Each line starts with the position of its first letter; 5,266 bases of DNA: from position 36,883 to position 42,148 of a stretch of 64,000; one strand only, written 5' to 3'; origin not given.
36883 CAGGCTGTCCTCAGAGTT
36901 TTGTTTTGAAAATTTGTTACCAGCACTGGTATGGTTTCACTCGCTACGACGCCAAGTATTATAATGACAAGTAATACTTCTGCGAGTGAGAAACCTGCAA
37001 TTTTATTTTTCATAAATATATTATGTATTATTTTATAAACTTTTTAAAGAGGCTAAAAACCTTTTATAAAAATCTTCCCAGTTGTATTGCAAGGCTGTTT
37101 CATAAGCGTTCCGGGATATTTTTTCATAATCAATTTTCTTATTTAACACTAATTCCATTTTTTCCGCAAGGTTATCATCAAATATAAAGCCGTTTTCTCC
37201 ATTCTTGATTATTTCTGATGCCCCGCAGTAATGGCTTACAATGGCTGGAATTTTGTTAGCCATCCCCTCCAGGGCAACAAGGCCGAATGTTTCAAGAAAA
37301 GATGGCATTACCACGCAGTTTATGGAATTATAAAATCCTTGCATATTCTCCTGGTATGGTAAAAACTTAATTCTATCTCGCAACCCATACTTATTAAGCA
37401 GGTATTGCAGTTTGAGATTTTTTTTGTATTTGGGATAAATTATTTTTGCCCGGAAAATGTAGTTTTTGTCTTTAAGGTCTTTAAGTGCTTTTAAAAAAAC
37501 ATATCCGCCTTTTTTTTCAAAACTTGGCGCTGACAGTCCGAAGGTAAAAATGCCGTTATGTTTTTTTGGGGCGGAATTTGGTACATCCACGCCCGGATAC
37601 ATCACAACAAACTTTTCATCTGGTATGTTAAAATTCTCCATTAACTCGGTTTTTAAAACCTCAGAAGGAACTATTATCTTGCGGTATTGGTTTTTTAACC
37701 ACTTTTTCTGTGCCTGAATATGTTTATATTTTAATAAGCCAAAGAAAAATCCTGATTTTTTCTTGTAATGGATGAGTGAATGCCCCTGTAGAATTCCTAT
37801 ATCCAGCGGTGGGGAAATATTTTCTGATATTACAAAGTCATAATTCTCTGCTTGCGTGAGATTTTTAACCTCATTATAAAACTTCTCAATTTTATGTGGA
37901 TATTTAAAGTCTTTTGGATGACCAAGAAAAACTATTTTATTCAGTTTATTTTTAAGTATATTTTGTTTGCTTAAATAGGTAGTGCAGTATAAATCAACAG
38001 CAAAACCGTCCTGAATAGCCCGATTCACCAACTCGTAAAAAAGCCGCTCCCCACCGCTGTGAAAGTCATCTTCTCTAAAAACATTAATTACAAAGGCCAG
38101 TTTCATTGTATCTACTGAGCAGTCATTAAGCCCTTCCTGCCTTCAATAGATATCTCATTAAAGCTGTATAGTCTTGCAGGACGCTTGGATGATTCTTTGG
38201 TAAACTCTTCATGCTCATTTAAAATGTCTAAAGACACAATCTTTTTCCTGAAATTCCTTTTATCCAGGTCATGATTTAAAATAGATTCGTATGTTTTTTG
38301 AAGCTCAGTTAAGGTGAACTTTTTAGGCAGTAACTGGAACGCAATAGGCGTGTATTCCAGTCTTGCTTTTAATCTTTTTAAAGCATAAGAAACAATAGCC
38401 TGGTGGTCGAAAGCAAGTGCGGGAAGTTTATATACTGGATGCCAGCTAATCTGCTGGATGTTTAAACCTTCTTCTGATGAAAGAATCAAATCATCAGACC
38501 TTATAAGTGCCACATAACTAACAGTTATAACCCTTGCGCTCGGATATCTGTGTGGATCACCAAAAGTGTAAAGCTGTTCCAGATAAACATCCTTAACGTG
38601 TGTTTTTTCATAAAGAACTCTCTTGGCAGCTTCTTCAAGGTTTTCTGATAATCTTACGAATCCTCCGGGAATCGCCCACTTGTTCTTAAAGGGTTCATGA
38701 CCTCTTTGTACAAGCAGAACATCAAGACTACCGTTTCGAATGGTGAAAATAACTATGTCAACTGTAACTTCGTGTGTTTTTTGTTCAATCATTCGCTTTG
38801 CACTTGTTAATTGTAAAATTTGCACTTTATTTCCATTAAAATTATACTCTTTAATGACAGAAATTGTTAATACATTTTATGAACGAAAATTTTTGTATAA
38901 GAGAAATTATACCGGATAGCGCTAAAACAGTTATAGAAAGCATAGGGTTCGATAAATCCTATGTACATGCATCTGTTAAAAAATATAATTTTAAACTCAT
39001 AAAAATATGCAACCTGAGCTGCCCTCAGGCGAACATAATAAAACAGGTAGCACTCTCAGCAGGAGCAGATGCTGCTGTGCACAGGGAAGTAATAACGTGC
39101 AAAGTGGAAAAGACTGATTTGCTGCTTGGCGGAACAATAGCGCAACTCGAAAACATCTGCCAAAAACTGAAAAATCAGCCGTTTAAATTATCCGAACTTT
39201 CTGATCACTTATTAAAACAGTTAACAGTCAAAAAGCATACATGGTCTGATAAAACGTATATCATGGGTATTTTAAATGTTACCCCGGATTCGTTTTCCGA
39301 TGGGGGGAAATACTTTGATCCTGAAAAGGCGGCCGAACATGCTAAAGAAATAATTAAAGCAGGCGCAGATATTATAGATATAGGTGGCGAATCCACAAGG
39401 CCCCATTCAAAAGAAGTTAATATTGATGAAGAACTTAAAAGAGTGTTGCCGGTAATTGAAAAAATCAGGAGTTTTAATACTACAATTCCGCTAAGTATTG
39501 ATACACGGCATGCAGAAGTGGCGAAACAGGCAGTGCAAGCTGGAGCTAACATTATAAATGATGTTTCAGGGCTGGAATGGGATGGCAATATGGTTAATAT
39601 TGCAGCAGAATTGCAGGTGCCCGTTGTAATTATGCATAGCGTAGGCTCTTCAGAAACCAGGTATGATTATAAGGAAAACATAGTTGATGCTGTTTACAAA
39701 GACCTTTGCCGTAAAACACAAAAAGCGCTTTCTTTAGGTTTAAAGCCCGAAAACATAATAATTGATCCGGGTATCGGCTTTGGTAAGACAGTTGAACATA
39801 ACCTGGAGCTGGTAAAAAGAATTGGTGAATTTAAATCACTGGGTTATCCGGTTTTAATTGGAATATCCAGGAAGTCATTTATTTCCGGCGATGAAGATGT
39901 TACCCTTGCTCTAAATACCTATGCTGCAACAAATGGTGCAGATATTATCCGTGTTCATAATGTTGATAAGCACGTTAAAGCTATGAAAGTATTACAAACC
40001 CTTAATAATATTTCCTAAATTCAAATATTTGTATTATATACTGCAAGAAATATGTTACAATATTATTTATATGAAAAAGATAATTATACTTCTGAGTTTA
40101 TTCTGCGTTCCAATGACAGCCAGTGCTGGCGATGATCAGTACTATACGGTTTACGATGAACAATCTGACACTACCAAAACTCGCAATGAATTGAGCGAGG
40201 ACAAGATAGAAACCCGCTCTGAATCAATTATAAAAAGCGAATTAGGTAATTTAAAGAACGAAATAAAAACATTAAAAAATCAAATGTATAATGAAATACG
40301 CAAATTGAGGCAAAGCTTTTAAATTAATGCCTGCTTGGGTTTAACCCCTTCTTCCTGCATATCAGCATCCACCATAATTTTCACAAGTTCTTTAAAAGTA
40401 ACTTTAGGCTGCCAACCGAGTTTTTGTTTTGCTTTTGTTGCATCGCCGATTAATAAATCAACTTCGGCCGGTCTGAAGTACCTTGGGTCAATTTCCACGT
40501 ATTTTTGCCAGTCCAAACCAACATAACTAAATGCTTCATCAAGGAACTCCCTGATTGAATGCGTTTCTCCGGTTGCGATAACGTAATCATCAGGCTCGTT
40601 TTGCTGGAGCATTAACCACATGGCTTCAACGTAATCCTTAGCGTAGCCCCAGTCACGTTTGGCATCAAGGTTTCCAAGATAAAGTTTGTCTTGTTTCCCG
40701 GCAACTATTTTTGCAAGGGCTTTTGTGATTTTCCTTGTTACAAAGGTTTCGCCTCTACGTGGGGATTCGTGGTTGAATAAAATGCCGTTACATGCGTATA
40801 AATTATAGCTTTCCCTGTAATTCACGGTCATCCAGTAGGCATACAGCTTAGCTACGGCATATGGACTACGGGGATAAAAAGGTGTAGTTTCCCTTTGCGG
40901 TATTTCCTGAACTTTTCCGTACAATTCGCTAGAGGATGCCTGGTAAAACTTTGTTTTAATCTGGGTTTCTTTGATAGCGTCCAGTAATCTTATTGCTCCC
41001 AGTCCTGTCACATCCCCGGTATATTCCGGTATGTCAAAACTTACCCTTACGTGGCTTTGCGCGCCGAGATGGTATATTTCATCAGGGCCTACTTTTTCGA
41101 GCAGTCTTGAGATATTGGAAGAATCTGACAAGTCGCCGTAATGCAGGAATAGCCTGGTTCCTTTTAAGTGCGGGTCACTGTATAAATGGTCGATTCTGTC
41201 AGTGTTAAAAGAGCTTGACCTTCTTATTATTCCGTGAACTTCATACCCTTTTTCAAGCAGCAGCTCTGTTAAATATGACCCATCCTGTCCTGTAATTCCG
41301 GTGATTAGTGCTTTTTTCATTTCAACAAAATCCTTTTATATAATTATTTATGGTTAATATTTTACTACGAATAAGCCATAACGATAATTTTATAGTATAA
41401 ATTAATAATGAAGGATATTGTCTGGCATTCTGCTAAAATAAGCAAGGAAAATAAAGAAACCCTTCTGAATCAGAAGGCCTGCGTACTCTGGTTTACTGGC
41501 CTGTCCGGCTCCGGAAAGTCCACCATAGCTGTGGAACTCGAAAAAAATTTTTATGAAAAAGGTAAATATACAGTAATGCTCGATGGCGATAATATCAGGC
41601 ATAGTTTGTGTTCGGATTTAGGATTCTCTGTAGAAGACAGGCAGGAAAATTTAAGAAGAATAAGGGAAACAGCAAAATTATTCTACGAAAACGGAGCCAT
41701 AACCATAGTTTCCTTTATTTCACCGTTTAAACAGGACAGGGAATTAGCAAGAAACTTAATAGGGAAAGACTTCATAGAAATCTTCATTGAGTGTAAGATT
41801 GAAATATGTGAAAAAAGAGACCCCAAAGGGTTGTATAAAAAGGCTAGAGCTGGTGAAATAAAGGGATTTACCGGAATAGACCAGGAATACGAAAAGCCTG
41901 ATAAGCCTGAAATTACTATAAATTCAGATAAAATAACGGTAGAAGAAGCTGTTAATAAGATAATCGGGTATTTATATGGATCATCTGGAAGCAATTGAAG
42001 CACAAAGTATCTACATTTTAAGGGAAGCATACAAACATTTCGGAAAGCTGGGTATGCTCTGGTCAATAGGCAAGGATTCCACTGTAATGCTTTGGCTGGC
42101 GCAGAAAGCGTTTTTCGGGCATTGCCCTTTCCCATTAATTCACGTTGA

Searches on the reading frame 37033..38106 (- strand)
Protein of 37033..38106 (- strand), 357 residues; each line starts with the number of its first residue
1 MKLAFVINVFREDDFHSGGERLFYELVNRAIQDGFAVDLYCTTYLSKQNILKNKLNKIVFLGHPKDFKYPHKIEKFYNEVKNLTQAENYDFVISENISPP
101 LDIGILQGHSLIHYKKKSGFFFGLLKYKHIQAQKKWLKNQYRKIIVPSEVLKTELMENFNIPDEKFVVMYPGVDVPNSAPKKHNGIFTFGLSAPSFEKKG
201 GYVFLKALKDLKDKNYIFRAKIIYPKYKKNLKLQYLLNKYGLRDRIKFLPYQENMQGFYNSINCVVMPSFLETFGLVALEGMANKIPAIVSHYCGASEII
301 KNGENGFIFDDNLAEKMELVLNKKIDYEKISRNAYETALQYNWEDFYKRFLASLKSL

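Call 33: search_protein_families(library=pfam, proteins=[window:37033-38106:-], max_evalue=0.0001)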
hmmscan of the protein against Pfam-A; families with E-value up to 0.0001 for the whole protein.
window:37033-38106:- (357 aa): 4 families
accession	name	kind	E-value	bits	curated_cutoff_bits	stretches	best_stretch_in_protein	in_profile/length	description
PF00534.26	Glycos_transf_1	-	1.4e-27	96.8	26.4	1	197-336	26-171/172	Glycosyl transferases group 1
PF13692.12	Glyco_trans_1_4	-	6.5e-20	72.3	27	1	197-320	13-139/142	Glycosyl transferases group 1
PF13439.12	Glyco_transf_4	-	2.1e-11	44.6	28.5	1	17-175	2-168/170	Glycosyltransferase Family 4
PF20706.3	GT4-conflict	-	4.9e-10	39.4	26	1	162-317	170-332/385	Family 4 Glycosyltransferase in conflict systems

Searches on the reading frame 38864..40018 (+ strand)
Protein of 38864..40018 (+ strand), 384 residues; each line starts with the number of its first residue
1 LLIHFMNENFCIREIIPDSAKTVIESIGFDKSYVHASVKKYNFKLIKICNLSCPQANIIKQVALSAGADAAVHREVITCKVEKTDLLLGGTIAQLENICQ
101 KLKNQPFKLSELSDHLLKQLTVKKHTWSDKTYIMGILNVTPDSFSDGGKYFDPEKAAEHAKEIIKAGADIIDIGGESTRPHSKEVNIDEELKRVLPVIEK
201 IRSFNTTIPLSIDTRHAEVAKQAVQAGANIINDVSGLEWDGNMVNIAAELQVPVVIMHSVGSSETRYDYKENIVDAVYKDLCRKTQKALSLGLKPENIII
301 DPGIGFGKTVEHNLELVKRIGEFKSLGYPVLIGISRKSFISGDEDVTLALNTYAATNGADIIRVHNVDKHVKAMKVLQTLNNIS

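Call 33: search_protein_families(library=pfam, proteins=[window:38864-40018:+], max_evalue=0.0001)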
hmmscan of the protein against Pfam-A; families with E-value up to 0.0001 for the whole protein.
window:38864-40018:+ (384 aa): 1 family
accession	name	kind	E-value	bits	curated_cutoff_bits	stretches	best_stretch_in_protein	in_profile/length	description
PF00809.28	Pterin_bind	-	8.8e-80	268.3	25.5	1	134-365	1-244/244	Pterin binding enzyme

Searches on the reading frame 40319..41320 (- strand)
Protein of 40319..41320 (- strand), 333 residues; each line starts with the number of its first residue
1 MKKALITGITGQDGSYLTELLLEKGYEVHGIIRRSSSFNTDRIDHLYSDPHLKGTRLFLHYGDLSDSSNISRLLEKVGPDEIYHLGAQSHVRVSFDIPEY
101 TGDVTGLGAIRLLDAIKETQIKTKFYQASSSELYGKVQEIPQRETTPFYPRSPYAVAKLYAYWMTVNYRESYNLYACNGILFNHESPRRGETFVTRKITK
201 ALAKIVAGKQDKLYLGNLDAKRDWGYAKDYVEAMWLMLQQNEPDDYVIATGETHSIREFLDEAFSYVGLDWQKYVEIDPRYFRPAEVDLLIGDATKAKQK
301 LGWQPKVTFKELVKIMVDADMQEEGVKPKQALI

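Call 3: search_protein_families(library=pfam, proteins=[window:40319-41320:-], max_evalue=0.01)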
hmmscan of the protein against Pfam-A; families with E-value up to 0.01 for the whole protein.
window:40319-41320:- (333 aa): 5 families
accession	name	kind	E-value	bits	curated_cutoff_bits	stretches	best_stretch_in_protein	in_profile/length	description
PF16363.11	GDP_Man_Dehyd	-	6.7e-153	509.4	27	1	5-316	1-332/332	GDP-mannose 4,6 dehydratase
PF01370.27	Epimerase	-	3.2e-79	266.2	20.9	1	4-249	1-240/240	NAD dependent epimerase/dehydratase family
PF04321.23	RmlD_sub_bind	-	0.00017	21.2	27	1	3-159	2-130/287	RmlD substrate binding domain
PF02719.21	Polysacc_synt_2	-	0.00034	20.3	20.2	1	5-122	2-121/293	Polysaccharide biosynthesis protein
PF13460.12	NAD_binding_10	-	0.0071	16.7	27.2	0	8-142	1-110/184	NAD(P)H-binding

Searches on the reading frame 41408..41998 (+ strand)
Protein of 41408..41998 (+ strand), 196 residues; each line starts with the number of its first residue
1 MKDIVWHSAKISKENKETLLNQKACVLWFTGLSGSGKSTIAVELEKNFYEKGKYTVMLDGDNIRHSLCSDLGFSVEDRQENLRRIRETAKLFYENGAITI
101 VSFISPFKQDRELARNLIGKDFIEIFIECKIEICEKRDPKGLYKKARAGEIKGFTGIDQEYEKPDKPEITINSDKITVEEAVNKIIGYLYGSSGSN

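Call 3: search_protein_families(library=pfam, proteins=[window:41408-41998:+], max_evalue=0.01)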
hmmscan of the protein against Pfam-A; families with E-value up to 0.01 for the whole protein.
window:41408-41998:+ (196 aa): 9 families
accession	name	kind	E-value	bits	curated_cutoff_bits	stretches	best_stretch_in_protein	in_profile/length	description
PF01583.26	APS_kinase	-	1.3e-66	223.7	21.1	1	24-171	2-151/152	Adenylylsulphate kinase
PF13671.12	AAA_33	-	4.6e-05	24.2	27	1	26-115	1-89/143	AAA domain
PF13238.12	AAA_18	-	0.00011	23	29.4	1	30-87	4-53/128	AAA domain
PF08433.16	KTI12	-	0.00049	20.1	22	1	29-83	6-57/271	Chromatin associated protein KTI12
PF01656.29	CbiA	-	0.00076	19.9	25.4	1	33-95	8-68/125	CobQ/CobB/MinD/ParA nucleotide binding domain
PF06309.17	Torsin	-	0.0024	18.4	27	1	20-53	49-82/127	Torsin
PF13207.12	AAA_17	-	0.0033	18.1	27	1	30-84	1-48/136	AAA domain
PF19044.6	P-loop_TraG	-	0.0043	16.2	25.8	1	29-69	34-74/413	TraG P-loop domain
PF20720.3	nSTAND3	-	0.0074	16.4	27.2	0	12-58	7-51/155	Novel STAND NTPase 3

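Call 4: search_protein_families(library=ncbifam, proteins=[window:41408-41998:+], max_evalue=0.001)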
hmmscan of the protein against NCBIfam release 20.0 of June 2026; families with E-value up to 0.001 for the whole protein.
window:41408-41998:+ (196 aa): 11 families
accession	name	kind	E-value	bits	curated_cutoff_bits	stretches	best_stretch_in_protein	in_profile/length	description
NF003013.0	PRK03846.1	subfamily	4.3e-81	271.4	163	1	2-190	6-195/202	adenylyl-sulfate kinase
TIGR00455.1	apsK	equivalog_domain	2.5e-78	262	138.7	1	6-189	1-184/184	adenylyl-sulfate kinase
NF004035.0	PRK05506.1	subfamily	2.9e-70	237.2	715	1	2-190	438-627/632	bifunctional sulfate adenylyltransferase subunit 1/adenylylsulfate kinase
NF002059.0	PRK00889.1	subfamily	6.7e-58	195.3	244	1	22-189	3-169/177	adenylyl-sulfate kinase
NF004040.0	PRK05537.1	equivalog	3.8e-57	194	669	1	22-190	394-565/572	bifunctional sulfate adenylyltransferase/adenylylsulfate kinase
NF004041.0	PRK05541.1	subfamily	1.1e-36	126.6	127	1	21-188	4-169/176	adenylyl-sulfate kinase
TIGR03574.1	selen_PSTK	equivalog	1.3e-05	24.7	290.5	1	27-140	2-115/249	L-seryl-tRNA(Sec) kinase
NF053861.1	DS8_antiphage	equivalog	0.0003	18.6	790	1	13-67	357-413/994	anti-phage protein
NF008381.0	PRK11176.1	equivalog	0.00037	19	867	1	24-70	369-414/582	lipid A ABC transporter ATP-binding protein/permease MsbA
TIGR01313.1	therm_gnt_kin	subfamily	0.00044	20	113.75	1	30-137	4-111/164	gluconokinase, GntK/IdnK-type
TIGR02203.1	MsbA_lipidA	equivalog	0.00045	18.8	602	1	29-71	364-405/572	lipid A export permease/ATP-binding protein MsbA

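Call 6: search_solved_structures(query=window:41408-41998:+, max_evalue=0.001, show_alignments=3)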
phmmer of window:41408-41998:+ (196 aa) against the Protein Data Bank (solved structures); distinct sequences matched with E-value up to 0.001: 29.
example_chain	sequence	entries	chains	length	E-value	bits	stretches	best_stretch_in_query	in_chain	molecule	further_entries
3uie_A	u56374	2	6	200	8.6e-62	211.4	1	3-190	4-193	Adenylyl-sulfate kinase 1, chloroplastic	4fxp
6b8v_A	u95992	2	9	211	6.3e-54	185.8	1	3-190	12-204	Adenylylsulfate kinase | Adenylyl-sulfate kinase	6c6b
2pey_A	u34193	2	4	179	1.1e-53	185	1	23-189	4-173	Bifunctional 3'-phosphoadenosine 5'-phosphosulfate synthetase 1 (PAPS synthetase 1) (PAPSS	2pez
2ofw_A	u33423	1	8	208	1.3e-53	184.7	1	23-188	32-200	APS kinase domain of the PAPS synthetase 1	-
2ofx_A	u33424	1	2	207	1.7e-53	184.4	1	23-189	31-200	Bifunctional 3'-phosphoadenosine 5'-phosphosulfate synthetase 1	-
8i1m_A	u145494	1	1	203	4.2e-53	183.1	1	23-189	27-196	PAPSS1 protein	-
1d6j_A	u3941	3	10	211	6.7e-53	182.4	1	3-189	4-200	ADENOSINE-5'PHOSPHOSULFATE KINASE | Adenylylsulfate kinase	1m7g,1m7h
8i1o_A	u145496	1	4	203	7.5e-53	182.3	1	22-189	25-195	Bifunctional 3'-phosphoadenosine 5'-phosphosulfate synthase 2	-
8i1n_A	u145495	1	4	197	9.9e-53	181.9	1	23-189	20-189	Bifunctional 3'-phosphoadenosine 5'-phosphosulfate synthase 2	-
2ax4_A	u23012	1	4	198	9.9e-53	181.9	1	23-189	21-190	Bifunctional 3'-phosphoadenosine 5'-phosphosulfate synthetase 2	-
1x6v_B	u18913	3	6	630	1.6e-52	181.1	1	23-189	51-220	Bifunctional 3'-phosphoadenosine 5'-phosphosulfate synthetase 1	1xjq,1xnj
3cr7_A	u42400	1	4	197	4.4e-49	170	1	22-189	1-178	Adenylyl-sulfate kinase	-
4bzp_A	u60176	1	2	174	4.5e-47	163.4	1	26-187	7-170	BIFUNCTIONAL ENZYME CYSN/CYSC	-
4bzq_A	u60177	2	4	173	4.5e-47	163.4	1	26-187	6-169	BIFUNCTIONAL ENZYME CYSN/CYSC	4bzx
4rfv_A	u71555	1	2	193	1.3e-45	158.6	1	25-187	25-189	Bifunctional enzyme CysN/CysC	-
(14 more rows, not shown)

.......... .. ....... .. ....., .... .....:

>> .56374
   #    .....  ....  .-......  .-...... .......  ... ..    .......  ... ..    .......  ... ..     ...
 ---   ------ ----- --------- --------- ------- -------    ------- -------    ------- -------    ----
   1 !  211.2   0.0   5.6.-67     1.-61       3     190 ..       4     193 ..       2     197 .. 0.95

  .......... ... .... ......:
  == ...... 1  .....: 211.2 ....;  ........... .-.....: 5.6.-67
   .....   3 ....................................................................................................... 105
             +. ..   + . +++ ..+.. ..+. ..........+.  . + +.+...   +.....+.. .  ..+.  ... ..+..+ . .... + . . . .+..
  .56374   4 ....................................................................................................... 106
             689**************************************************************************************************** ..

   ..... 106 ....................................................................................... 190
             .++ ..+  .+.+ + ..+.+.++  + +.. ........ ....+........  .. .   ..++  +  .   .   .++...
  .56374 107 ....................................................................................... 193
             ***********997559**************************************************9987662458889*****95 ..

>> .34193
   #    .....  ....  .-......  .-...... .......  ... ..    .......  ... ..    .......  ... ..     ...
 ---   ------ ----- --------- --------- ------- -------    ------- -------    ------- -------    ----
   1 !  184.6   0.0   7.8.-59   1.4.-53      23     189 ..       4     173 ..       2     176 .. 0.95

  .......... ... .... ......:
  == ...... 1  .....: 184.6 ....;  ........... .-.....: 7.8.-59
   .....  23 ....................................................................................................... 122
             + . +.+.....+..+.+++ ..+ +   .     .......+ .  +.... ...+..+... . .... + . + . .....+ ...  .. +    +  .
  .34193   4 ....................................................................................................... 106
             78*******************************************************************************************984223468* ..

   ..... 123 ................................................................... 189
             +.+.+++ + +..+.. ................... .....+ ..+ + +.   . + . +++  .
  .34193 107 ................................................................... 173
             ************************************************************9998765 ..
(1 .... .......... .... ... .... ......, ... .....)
